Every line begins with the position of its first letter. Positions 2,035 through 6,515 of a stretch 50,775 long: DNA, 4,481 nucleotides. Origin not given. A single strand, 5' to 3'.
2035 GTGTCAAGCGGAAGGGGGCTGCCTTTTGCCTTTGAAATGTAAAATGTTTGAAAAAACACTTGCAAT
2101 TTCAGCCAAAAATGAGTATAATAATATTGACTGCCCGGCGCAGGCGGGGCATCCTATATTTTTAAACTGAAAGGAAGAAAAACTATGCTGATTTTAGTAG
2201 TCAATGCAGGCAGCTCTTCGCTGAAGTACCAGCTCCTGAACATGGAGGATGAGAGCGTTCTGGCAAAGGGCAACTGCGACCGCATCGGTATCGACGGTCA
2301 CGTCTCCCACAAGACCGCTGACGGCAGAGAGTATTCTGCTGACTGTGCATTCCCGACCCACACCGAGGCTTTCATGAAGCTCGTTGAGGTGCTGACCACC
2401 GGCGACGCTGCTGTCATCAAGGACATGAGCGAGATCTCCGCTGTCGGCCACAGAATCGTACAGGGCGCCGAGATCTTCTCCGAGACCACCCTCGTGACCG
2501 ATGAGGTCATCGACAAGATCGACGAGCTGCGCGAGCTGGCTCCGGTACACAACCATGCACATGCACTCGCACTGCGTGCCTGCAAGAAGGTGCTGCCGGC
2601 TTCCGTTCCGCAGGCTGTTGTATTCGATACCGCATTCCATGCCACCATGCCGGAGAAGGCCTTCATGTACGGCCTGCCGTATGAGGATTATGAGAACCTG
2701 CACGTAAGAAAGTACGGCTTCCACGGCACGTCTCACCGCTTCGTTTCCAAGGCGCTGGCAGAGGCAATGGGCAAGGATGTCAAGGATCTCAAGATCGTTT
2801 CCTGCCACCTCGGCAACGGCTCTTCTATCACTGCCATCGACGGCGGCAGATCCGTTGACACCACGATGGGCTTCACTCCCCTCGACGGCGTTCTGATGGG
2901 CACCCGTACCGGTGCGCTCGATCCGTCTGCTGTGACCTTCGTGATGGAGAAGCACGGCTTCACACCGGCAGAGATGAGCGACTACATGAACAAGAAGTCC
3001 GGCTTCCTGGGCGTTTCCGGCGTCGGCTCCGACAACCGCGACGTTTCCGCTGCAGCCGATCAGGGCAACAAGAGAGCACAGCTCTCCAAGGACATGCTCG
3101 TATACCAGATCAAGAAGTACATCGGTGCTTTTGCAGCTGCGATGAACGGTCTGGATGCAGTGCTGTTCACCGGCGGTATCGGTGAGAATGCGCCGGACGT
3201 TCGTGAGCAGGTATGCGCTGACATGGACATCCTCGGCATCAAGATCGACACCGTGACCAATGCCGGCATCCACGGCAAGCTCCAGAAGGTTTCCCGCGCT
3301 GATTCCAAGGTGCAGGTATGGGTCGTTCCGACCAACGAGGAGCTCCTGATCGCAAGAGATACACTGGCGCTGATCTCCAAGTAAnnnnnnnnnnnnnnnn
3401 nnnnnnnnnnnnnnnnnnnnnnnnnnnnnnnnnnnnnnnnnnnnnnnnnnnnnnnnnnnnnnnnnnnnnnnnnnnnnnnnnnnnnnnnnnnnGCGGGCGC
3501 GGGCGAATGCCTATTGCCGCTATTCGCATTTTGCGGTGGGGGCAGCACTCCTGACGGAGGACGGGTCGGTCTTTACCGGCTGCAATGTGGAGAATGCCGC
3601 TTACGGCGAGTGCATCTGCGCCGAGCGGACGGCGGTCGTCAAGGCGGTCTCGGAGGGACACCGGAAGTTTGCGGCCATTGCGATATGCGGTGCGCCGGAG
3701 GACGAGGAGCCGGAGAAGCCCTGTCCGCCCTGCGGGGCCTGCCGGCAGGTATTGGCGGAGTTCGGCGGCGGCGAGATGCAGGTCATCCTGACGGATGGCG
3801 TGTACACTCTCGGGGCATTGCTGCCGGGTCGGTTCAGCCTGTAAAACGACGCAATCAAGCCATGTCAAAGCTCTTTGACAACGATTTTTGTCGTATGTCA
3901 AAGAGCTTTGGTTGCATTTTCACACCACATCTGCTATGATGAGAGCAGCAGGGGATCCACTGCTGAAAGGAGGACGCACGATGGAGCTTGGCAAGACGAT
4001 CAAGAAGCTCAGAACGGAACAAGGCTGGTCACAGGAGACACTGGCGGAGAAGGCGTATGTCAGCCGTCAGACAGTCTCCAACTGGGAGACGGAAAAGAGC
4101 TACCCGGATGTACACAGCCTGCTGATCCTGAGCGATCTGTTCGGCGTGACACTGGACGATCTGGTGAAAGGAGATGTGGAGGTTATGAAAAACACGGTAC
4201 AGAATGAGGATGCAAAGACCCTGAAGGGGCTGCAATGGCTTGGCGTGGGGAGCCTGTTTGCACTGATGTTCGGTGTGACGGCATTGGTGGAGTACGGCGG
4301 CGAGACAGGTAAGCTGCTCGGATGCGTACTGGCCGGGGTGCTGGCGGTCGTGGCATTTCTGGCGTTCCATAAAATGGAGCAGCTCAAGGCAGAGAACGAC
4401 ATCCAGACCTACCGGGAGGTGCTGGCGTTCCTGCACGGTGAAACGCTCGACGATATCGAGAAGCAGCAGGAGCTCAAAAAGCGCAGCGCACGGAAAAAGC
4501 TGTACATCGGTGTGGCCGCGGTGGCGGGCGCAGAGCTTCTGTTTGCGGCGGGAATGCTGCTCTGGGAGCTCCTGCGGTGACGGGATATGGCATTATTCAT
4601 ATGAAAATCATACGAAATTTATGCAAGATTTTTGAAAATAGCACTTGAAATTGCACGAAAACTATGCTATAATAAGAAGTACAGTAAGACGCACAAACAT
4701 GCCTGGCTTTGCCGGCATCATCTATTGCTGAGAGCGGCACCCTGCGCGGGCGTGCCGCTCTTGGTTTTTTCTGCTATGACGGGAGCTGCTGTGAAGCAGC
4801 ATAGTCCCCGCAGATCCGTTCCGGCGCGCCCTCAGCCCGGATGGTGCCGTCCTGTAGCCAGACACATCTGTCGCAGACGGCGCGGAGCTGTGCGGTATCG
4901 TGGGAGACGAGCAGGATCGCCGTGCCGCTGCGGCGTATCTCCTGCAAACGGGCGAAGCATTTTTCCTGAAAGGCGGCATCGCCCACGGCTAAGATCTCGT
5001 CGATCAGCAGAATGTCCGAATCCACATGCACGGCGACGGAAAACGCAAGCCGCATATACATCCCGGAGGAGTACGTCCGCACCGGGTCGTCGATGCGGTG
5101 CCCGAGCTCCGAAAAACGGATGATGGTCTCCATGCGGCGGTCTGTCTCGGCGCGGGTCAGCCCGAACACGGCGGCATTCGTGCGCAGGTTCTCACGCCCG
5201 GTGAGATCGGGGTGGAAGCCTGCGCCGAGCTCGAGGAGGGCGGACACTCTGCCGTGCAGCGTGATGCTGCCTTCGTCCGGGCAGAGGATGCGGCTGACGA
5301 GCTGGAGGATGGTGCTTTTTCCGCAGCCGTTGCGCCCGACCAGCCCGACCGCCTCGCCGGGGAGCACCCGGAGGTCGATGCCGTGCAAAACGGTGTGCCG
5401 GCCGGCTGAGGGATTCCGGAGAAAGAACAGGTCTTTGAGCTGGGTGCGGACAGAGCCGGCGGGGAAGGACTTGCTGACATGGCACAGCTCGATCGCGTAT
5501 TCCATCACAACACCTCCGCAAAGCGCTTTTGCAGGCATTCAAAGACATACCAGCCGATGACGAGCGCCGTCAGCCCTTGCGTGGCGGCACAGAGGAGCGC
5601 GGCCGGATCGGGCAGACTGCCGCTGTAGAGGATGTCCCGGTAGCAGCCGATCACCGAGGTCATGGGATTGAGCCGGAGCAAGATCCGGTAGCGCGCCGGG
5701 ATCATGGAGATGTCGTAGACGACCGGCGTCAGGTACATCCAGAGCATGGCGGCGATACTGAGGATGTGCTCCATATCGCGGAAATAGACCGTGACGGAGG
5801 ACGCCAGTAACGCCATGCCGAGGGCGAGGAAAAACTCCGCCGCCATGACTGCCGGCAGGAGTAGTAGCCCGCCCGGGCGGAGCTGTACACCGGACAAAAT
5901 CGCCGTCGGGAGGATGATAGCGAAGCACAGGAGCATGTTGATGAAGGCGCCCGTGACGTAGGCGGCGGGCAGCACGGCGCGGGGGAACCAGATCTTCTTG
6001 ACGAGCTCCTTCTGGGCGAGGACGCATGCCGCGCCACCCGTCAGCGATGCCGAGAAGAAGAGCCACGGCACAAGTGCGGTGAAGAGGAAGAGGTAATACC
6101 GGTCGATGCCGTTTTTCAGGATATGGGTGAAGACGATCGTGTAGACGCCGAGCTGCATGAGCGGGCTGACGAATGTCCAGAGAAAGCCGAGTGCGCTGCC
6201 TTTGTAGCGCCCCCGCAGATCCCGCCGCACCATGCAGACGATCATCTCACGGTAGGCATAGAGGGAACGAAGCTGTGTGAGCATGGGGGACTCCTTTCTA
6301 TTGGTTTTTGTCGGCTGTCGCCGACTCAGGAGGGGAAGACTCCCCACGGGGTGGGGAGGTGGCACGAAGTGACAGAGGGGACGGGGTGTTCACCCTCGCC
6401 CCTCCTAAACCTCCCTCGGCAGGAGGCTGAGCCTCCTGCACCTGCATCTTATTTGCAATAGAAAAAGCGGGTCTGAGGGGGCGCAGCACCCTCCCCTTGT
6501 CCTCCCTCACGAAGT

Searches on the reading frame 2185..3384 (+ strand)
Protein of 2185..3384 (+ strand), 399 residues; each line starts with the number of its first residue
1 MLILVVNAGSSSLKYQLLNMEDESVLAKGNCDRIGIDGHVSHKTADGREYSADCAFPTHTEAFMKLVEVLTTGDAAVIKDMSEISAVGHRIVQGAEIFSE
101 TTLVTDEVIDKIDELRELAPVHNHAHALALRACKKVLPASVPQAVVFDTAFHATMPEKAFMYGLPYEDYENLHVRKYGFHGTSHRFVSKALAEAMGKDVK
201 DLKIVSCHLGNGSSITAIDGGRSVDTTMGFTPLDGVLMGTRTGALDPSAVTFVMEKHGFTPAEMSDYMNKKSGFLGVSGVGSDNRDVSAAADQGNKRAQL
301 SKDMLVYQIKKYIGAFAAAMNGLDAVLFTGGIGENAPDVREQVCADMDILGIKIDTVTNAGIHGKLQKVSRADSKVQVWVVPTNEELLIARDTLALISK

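Call 66: search_protein_families(library=pfam, proteins=[window:2185-3384:+], max_evalue=0.00001)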
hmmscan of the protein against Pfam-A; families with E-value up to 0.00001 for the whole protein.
window:2185-3384:+ (399 aa): 1 family
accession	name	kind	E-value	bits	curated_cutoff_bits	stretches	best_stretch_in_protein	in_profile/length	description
PF00871.23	Acetate_kinase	-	2.1e-142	474.9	22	1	2-391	1-392/392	Acetokinase family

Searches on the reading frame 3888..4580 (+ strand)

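Call 66: search_protein_families(library=pfam, proteins=[window:3888-4580:+], max_evalue=0.00001)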
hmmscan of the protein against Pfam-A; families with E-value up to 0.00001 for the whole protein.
window:3888-4580:+ (230 aa): 3 families
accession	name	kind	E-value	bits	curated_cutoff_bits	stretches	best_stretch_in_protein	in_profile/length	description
PF01381.28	HTH_3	-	9.5e-16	58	23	1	38-92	1-55/55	Helix-turn-helix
PF13560.12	HTH_31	-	1.2e-08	35.6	27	1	33-91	1-60/64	Helix-turn-helix domain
PF12844.13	HTH_19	-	1.5e-08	34.9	30.2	1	35-95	1-61/64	Helix-turn-helix domain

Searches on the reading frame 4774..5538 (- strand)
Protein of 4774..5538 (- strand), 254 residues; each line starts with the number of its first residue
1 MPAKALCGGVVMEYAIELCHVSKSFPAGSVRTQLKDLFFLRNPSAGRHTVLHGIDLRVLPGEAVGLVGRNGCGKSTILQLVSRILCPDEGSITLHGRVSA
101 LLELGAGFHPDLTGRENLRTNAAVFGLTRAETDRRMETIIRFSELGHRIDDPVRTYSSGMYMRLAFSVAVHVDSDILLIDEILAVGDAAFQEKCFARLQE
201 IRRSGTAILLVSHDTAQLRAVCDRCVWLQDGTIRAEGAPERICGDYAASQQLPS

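Call 66: search_protein_families(library=pfam, proteins=[window:4774-5538:-], max_evalue=0.00001)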
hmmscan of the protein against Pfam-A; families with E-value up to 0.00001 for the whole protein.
window:4774-5538:- (254 aa): 1 family
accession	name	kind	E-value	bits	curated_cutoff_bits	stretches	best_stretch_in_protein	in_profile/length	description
PF00005.33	ABC_tran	-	1.1e-19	71.8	25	1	51-182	1-135/137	ABC transporter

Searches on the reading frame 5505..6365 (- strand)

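Call 66: search_protein_families(library=pfam, proteins=[window:5505-6365:-], max_evalue=0.00001)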
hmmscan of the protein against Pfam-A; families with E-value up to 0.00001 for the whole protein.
window:5505-6365:- (286 aa): 1 family
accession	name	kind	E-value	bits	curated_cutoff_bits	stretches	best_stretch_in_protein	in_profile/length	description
PF01061.29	ABC2_membrane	-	5.9e-17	62.4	26.9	1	44-247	5-211/211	ABC-2 type transporter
